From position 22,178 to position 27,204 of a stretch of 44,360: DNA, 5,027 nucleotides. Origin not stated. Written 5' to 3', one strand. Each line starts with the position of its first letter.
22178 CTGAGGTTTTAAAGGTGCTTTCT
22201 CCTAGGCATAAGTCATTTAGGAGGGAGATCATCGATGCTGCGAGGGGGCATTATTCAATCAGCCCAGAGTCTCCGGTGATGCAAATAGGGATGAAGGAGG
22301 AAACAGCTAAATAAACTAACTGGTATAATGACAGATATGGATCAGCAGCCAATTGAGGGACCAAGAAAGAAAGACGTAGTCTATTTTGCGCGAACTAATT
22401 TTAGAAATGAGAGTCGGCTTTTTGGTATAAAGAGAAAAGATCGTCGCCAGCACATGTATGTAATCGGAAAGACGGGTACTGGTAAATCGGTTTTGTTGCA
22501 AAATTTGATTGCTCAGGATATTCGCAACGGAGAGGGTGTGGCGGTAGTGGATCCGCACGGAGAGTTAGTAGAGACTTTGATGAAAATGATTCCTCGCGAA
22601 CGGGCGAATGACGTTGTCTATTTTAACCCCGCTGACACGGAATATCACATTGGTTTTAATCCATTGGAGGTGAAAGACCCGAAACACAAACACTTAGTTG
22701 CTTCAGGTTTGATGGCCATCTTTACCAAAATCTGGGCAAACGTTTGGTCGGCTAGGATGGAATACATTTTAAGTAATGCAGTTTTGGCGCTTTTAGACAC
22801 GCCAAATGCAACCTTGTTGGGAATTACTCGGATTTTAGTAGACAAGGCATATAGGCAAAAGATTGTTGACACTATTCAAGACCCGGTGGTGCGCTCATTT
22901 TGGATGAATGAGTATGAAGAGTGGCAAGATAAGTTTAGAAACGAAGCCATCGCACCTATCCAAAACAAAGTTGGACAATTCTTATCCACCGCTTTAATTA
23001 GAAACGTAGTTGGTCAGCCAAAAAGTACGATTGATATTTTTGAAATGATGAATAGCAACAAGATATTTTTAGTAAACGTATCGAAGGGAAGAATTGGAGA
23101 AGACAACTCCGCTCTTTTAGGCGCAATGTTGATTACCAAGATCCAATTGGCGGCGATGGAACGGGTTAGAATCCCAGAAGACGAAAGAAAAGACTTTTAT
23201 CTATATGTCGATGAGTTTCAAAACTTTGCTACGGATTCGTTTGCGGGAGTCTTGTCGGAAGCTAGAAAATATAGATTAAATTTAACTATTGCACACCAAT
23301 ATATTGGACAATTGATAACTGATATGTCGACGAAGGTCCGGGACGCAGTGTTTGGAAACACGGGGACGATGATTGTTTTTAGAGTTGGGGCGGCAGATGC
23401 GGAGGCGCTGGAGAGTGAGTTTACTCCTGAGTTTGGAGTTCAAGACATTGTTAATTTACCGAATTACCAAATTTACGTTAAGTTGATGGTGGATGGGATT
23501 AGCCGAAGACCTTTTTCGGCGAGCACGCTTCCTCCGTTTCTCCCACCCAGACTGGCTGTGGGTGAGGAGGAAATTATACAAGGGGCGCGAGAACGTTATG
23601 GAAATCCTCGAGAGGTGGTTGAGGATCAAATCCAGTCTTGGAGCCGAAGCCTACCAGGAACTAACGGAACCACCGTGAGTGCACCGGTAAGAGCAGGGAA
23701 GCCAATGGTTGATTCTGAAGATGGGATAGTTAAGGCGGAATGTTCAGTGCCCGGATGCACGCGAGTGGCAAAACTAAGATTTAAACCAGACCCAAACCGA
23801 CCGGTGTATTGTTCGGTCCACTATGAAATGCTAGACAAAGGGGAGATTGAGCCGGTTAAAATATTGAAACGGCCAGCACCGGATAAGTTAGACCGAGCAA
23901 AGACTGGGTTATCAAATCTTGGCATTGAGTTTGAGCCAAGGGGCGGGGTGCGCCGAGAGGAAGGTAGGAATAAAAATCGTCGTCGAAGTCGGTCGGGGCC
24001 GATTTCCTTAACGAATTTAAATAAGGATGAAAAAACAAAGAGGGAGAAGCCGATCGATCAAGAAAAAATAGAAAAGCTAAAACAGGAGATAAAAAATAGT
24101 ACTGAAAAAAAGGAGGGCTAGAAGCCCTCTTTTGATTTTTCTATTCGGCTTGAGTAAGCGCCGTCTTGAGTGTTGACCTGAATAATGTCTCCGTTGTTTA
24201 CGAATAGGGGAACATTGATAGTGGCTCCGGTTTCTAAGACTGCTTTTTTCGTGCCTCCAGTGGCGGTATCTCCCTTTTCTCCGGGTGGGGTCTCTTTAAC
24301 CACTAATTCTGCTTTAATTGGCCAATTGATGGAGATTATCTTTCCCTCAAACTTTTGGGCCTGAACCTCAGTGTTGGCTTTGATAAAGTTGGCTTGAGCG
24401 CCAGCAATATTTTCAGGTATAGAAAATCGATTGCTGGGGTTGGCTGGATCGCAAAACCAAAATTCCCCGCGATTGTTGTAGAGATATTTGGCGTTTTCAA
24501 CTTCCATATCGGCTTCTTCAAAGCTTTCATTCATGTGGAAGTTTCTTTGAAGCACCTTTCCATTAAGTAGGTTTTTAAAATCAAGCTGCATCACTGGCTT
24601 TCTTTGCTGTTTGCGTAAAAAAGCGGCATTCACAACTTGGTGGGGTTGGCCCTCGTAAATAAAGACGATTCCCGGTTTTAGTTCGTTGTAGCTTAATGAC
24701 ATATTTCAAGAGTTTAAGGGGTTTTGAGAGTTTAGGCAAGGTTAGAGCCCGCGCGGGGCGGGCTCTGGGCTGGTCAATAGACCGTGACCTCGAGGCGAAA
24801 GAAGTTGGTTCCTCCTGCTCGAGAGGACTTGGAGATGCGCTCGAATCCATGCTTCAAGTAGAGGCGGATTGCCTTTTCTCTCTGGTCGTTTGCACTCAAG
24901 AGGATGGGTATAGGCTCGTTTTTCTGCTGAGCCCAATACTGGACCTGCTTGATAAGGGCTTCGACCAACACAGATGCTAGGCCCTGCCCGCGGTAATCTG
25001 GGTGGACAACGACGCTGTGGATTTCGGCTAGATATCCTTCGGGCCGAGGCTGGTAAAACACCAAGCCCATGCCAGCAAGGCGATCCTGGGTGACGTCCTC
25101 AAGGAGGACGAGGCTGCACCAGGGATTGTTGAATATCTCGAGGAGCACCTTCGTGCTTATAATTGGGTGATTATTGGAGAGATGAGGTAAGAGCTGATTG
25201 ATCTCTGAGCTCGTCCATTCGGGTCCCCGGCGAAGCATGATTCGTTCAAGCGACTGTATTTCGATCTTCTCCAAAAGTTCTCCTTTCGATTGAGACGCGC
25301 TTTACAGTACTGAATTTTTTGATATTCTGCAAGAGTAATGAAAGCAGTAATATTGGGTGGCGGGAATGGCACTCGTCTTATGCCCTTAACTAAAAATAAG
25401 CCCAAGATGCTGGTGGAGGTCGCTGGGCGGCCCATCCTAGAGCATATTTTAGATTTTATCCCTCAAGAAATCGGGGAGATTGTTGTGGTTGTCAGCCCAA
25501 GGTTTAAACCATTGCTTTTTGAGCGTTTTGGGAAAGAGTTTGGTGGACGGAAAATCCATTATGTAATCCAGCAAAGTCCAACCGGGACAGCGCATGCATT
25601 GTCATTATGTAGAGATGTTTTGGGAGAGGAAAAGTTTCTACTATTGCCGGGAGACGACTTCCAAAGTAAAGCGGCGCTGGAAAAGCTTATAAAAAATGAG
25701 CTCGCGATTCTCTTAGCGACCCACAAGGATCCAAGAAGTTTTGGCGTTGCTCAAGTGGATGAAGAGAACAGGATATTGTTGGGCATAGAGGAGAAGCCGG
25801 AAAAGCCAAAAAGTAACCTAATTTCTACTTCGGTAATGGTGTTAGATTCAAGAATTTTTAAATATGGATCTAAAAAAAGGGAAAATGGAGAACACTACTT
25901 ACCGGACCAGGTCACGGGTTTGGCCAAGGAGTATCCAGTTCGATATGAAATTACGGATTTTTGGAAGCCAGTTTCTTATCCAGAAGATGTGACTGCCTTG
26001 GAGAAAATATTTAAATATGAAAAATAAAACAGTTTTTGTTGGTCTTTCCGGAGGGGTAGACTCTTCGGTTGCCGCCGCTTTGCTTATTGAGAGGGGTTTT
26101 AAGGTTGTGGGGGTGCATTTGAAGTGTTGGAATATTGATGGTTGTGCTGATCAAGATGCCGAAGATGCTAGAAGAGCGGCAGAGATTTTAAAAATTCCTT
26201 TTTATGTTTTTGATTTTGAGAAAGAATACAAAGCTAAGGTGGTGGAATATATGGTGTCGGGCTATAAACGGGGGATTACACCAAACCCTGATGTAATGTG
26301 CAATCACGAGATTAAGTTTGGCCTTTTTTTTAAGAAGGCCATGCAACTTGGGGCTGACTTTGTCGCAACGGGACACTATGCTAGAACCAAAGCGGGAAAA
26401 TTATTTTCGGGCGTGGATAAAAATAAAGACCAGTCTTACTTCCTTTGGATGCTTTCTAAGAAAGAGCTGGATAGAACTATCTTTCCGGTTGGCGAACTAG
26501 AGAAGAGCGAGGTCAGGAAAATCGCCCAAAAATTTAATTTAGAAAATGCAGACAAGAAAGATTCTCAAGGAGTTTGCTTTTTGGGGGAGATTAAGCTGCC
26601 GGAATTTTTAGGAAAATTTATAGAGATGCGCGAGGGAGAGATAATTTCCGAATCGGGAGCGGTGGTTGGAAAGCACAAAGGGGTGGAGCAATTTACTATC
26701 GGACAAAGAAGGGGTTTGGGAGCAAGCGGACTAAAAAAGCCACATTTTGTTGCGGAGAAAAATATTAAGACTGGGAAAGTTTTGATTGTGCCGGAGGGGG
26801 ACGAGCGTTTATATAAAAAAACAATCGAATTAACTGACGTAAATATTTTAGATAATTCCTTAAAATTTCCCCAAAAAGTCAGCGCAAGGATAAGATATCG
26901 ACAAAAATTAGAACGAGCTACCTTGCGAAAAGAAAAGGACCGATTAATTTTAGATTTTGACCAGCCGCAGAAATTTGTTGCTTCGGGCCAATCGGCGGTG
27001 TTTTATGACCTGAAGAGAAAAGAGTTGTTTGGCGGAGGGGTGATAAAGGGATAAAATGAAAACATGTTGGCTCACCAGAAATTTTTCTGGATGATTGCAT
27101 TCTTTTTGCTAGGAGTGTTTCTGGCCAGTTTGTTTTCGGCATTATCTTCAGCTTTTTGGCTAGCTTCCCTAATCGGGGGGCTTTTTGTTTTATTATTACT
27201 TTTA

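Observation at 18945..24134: Stand-alone operon: TM protein, TM-HEPN-like protein and two soluble VirD4/TraD-like ATPases, a candidate undescribed membrane nucleic-acid translocation or surveillance module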

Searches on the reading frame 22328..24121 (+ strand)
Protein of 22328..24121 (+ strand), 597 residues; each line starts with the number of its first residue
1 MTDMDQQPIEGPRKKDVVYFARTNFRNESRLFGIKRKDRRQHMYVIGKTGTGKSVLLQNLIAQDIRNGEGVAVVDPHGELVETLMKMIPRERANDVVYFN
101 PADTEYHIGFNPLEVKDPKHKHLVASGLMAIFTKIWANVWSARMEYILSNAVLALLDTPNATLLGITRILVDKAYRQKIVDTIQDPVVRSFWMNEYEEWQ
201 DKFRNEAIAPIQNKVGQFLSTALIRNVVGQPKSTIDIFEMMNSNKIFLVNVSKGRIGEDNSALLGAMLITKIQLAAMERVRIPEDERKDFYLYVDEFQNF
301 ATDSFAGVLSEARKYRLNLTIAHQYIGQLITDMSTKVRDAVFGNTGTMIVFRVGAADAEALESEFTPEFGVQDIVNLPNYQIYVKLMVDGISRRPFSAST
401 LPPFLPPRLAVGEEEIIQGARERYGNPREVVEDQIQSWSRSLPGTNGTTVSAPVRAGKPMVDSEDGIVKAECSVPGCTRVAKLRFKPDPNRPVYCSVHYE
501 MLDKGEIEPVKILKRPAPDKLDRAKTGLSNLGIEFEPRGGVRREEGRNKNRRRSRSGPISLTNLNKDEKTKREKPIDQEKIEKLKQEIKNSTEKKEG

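Call 4: search_protein_families(library=pfam, proteins=[window:22328-24121:+], max_evalue=1)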
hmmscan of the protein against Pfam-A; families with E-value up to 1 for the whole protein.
window:22328-24121:+ (597 aa): 25 families
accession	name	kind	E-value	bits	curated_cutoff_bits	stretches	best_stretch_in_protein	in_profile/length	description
PF10412.15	TrwB_AAD_bind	-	3.8e-16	59.4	20.5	1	37-374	12-328/387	Type IV secretion-system coupling protein DNA-binding domain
PF01935.23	DUF87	-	3.2e-10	40.9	23.2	1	40-223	23-174/220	Helicase HerA, central domain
PF02534.20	T4SS-DNA_transf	-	4.3e-09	36.2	20.1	1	32-114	44-115/468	Type IV secretory system Conjugative DNA transfer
PF12846.13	AAA_10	-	3.9e-07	29.9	27.5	1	37-173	18-152/362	AAA-like domain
PF12696.13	TraG-D_C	-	5.8e-07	29.9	22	1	291-359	3-70/126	TraM recognition site of TraD and TraG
PF13401.12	AAA_22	-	5.9e-05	23.8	27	1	38-88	3-54/130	AAA domain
PF19044.6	P-loop_TraG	-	0.00076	18.7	25.8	1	42-130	31-116/413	TraG P-loop domain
PF23477.1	zf_Tbcl_2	-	0.00095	19.3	27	1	470-496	6-30/37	Probable treble clef zinc finger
PF01580.24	FtsK_SpoIIIE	-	0.0021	18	24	1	41-62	40-61/221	FtsK/SpoIIIE family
PF13191.12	AAA_16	-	0.0058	17.6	32.6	1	33-68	17-52/167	AAA ATPase domain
PF04851.21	ResIII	-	0.014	15.7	22.5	1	35-86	18-71/164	Type III restriction enzyme, res subunit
PF00270.35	DEAD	-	0.02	15.1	26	1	40-86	14-63/167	DEAD/DEAH box helicase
PF25199.1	nSTAND_NTPase5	-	0.024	14.9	34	1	35-90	36-92/145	Novel STAND NTPase 5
PF05872.18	HerA_C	-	0.054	12.6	22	1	34-81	15-62/502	Helicase HerA-like C-terminal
PF12775.13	AAA_7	-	0.064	13.2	25.8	1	39-62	32-55/181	P-loop containing dynein motor region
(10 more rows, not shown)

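Call 5: search_protein_families(library=ncbifam, proteins=[window:22328-24121:+], max_evalue=1)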
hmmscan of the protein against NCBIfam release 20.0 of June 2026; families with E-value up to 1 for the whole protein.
window:22328-24121:+ (597 aa): 26 families (the best 25 are shown)
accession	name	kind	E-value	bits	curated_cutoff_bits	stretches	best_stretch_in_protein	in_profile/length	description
TIGR03743.1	SXT_TraD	subfamily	1.1e-17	63.7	366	2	35-114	170-252/636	conjugative transfer system coupling protein TraD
NF045973.1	conju_CD1115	equivalog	3.3e-12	46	250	2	36-116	20-99/442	VirD4-like conjugal transfer protein, CD1115 family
TIGR03754.1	conj_TOL_TraD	equivalog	7.1e-11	41.3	647.55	1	34-80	174-220/643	type IV conjugative transfer system coupling protein TraD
TIGR02759.1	TraD_Ftype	equivalog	2.1e-09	36.7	521.35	1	34-391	170-509/566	type IV conjugative transfer system coupling protein TraD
NF053655.1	CedD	equivalog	2e-06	26.7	600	1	31-94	212-275/527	DNA-translocating ATPase CedD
TIGR00929.1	VirB4_CagE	subfamily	4.3e-06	25.3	643.1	1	42-365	439-713/792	VirB4 family type IV secretion/conjugal transfer ATPase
NF045971.1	conju_CD1110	equivalog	7.9e-06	24.4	325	2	273-364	611-704/752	VirB4-like conjugal transfer ATPase, CD1110 family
TIGR03783.1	Bac_Flav_CT_G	subfamily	0.0002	19.3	261.55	1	42-121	440-518/829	TraG family conjugative transposon ATPase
TIGR02746.1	TraC-F-type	equivalog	0.00026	19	567.05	1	42-75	432-465/800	type IV secretion system protein TraC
NF006486.0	PRK08903.1-6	equivalog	0.00037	20.1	307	1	29-75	25-71/222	DnaA regulatory inactivator Hda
NF045975.1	VirB4_plasma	equivalog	0.00039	18.2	590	1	37-80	511-555/894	Mbov_0397 family ICE element conjugal transfer ATPase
TIGR04272.1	cxxc_cxxc_Mbark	domain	0.00095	18.9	36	1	469-496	5-30/37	CxxC-x17-CxxC domain-containing protein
TIGR03420.1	DnaA_homol_Hda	equivalog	0.0018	17.9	194.8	1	31-87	29-84/226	DnaA regulatory inactivator Hda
TIGR03597.1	GTPase_YqeH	equivalog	0.0038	16.4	297.4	1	31-69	146-184/361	ribosome biogenesis GTPase YqeH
NF041447.1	TrbC_conju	equivalog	0.004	15.6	800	1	15-77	104-166/685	F-type conjugative transfer protein TrbC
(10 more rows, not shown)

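Call 9: search_protein_families(library=padloc, proteins=[window:22328-24121:+], max_evalue=0.1)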
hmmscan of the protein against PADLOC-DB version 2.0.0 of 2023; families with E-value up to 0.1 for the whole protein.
window:22328-24121:+ (597 aa): 7 families
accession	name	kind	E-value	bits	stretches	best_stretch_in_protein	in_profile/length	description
PDLC04140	mad8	-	5.3e-15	53.7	1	40-384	27-286/314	mads_8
PDLC04103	HerA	-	2.5e-08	30.7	2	41-81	173-213/579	-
PDLC01055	HerA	-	1.1e-05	22.4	1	39-76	156-195/532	Type III coevolved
PDLC04105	HerA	-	7.6e-05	19.5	1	41-88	167-215/576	-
PDLC02422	PprDinG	-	0.0044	13.2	1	4-96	168-247/930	-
PDLC02806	SspH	-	0.0096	11.4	1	40-61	1537-1558/1766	SspH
PDLC00303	PtuA1|PtuA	-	0.017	12.2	0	45-74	17-46/386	AAA ATPase domain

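Call 10: search_protein_families(library=phrogs, proteins=[window:22328-24121:+], max_evalue=0.1)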
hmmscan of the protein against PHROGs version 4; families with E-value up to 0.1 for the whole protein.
window:22328-24121:+ (597 aa): 6 families
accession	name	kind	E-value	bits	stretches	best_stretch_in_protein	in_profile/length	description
phrog_5156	-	unknown function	1.1e-57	196.7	1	32-436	402-805/824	-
phrog_7035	-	unknown function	3.8e-11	43.1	2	38-83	209-256/969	-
phrog_2666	-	head and packaging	4.9e-09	36.4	1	29-80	310-361/555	terminase large subunit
phrog_170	-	other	0.023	15.1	0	26-69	78-119/323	PhoH-like phosphate starvation-inducible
phrog_7998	-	unknown function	0.033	14.4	1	38-105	38-107/339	-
phrog_16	-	DNA, RNA and nucleotide metabolism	0.035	13.3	1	38-85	288-334/986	DNA helicase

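Call 13: find_homologous_proteins(query=window:22328-24121:+)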
Query window:22328-24121:+ (597 aa): 8000 proteins with E <= 0.001 among 8000 candidates; the best 120 are listed.
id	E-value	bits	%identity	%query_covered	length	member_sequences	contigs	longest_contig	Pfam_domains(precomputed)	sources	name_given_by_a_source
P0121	0.0e+0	1341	100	99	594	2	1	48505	PF10412.16,PF01935.24,PF12846.14,PF02534.21,PF12696.14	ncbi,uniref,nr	ncbi:MAG: hypothetical protein COU09_02150 [Candidatus Harrisonbacteria bacterium CG10_big_fil_rev_8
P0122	6.6e-289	978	70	99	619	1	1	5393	PF10412.16,PF01935.24,PF12846.14,PF02534.21,PF12696.14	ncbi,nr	ncbi:MAG: type IV secretion system DNA-binding domain-containing protein [Candidatus Harrisonbacteri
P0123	3.1e-274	929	71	96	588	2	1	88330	PF10412.16,PF01935.24,PF12846.14,PF02534.21,PF12696.14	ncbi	ncbi:MAG: type IV secretion system DNA-binding domain-containing protein [Candidatus Paceibacterota 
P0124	4.3e-271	919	71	97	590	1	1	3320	PF10412.16,PF01935.24,PF12846.14,PF12696.14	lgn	-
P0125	9.6e-260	881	66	97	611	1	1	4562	PF10412.16,PF01935.24,PF23477.2,PF02534.21,PF12696.14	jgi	-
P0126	1.2e-253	861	65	97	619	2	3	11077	PF10412.16,PF01935.24,PF23477.2,PF02534.21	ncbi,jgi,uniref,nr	ncbi:MAG: hypothetical protein COU10_01370 [Candidatus Harrisonbacteria bacterium CG10_big_fil_rev_8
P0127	2.3e-252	857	66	99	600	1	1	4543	PF10412.16,PF01935.24,PF23477.2,PF02534.21,PF12696.14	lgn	-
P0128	5.7e-252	856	68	97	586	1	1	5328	PF10412.16,PF01935.24,PF23477.2,PF02534.21,PF12696.14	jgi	-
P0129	1.3e-249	848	69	93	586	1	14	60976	PF10412.16,PF01935.24,PF23477.2,PF02534.21,PF12696.14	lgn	-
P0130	1.2e-248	845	69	88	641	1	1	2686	PF10412.16,PF01935.24,PF23477.2,PF02534.21,PF12696.14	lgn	-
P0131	1.4e-248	844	67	97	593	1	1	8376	PF10412.16,PF01935.24,PF23477.2,PF02534.21,PF12696.14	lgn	-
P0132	1.2e-246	838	70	88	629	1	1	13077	PF10412.16,PF01935.24,PF23477.2,PF02534.21,PF12696.14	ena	-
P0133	9.2e-246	835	63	97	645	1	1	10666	PF10412.16,PF01935.24,PF23477.2,PF02534.21,PF12696.14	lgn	-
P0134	2.4e-245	834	63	97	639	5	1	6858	PF10412.16,PF01935.24,PF23477.2,PF02534.21,PF12696.14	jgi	jgi:CxxC-x17-CxxC domain-containing protein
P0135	1.1e-243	828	71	87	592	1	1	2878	PF10412.16,PF01935.24,PF23477.2,PF02534.21,PF12696.14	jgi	-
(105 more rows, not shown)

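Call 46: search_solved_structures(query=window:22328-24121:+, max_evalue=0.001)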
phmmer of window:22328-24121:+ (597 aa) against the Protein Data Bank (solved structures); distinct sequences matched with E-value up to 0.001: 2.
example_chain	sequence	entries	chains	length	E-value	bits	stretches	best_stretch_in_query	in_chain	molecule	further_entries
1gl6_A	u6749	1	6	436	1.2e-06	30.8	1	36-83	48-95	ATPASE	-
1e9r_A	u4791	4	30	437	1.2e-06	30.8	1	36-83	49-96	CONJUGAL TRANSFER PROTEIN TRWB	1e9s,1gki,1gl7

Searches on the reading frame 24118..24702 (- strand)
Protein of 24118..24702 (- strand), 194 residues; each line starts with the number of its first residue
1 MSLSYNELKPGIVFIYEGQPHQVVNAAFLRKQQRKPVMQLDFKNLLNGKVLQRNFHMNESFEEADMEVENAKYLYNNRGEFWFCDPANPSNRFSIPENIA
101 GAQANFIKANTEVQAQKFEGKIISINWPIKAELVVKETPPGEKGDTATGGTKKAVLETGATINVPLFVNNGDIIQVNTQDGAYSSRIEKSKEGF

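Call 68: search_protein_families(library=pfam, proteins=[window:24118-24702:-], max_evalue=0.0001)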
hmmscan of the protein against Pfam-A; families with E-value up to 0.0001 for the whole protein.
window:24118-24702:- (194 aa): 3 families
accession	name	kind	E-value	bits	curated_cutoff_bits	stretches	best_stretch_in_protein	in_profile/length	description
PF09285.17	Elong-fact-P_C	-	4e-24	84.5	25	1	132-186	2-56/56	Elongation factor P, C-terminal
PF08207.18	EFP_N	-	1.9e-10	41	23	1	5-61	2-58/58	Elongation factor P (EF-P) KOW-like domain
PF01132.26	EFP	-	2.2e-06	28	27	1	70-123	2-54/54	Elongation factor P (EF-P) OB domain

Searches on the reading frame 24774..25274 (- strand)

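Call 68: search_protein_families(library=pfam, proteins=[window:24774-25274:-], max_evalue=0.0001)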
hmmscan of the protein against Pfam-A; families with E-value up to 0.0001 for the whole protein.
window:24774-25274:- (166 aa): 6 families
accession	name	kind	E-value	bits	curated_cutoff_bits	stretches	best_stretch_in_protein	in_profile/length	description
PF00583.31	Acetyltransf_1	-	3.6e-14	53.5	20.7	1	51-144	31-116/116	Acetyltransferase (GNAT) family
PF13508.13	Acetyltransf_7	-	6.4e-13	49.3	27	1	59-145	10-83/84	Acetyltransferase (GNAT) domain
PF13673.13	Acetyltransf_10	-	7.8e-10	39.3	23.6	1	63-164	39-127/128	Acetyltransferase (GNAT) domain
PF08445.16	FR47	-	3.5e-08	33.8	22.1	1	81-152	20-85/86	FR47-like protein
PF17013.11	Acetyltransf_15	-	6.4e-06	26.2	35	1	83-147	73-139/210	Putative acetyl-transferase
PF14542.12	Acetyltransf_CG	-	4.2e-05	24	30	1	69-111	12-53/80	GCN5-related N-acetyl-transferase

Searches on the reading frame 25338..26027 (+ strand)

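Call 68: search_protein_families(library=pfam, proteins=[window:25338-26027:+], max_evalue=0.0001)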
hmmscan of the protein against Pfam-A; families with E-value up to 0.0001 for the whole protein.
window:25338-26027:+ (229 aa): 2 families
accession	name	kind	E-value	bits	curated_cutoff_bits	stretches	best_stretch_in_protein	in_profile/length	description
PF00483.29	NTP_transferase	-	1.6e-32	113.5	21.2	1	2-186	1-200/245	Nucleotidyl transferase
PF12804.13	NTP_transf_3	-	9.7e-10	39.3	27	1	3-120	1-110/160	MobA-like NTP transferase domain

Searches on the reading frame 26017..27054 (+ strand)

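Call 69: search_protein_families(library=pfam, proteins=[window:26017-27054:+], max_evalue=0.0001)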
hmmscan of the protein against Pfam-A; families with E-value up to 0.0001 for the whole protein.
window:26017-27054:+ (345 aa): 6 families
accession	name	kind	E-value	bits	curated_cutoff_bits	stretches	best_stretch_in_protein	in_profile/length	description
PF03054.22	tRNA_Me_trans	-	2.1e-73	246.8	20.6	1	5-190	2-201/202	tRNA methyl transferase HUP domain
PF20259.3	tRNA_Me_trans_M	-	6.2e-19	67.8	27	1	196-258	2-65/66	tRNA methyl transferase PRC-barrel domain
PF20258.4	tRNA_Me_trans_C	-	2.1e-11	44.5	20.6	1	268-343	2-77/77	Aminomethyltransferase beta-barrel domain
PF02540.23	NAD_synthase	-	4.2e-07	29.8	21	1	4-73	19-87/242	NAD synthase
PF02568.20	ThiI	-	6.6e-07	29.6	20.5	1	5-69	5-74/197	Thiamine biosynthesis protein (ThiI)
PF24167.1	DUF7411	-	5.5e-06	26.5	28.7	1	7-83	4-75/194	Family of unknown function (DUF7411)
